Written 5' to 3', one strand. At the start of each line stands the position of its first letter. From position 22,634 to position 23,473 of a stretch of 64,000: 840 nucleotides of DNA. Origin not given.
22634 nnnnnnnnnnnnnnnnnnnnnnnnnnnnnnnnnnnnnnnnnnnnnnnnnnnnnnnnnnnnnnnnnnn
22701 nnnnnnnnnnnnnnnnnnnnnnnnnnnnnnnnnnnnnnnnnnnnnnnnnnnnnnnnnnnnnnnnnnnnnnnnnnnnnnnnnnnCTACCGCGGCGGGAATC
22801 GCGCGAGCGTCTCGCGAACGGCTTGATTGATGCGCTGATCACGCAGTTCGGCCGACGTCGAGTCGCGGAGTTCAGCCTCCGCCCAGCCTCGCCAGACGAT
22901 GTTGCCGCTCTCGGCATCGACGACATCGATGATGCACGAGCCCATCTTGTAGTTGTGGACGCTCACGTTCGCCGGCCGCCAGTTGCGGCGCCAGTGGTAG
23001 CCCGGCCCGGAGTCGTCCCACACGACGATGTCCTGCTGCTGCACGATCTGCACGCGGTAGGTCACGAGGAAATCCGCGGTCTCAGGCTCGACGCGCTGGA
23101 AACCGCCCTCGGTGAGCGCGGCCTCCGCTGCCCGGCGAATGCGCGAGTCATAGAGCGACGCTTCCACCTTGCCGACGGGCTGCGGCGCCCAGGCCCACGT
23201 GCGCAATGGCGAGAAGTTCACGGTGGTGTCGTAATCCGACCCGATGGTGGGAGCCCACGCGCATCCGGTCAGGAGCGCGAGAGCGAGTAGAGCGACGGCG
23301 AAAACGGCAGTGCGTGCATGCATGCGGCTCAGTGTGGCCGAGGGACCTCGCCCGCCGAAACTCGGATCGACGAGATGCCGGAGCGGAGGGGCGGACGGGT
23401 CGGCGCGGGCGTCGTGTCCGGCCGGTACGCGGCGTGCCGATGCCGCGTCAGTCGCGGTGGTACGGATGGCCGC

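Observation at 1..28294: Expanded paralogous family of secreted HExxH (DUF1570 / peptidase-MA-like) proteins with swapped N-terminal modules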

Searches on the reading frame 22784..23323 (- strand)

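Call 10: search_protein_families(library=pfam, proteins=[window:22784-23323:-], max_evalue=0.01)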
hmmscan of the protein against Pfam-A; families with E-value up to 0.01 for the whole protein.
window:22784-23323:- (179 aa): 1 family
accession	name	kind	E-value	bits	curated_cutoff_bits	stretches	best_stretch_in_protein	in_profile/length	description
PF13590.11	DUF4136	-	7.9e-34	117.7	32.8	1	29-178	3-152/152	Domain of unknown function (DUF4136)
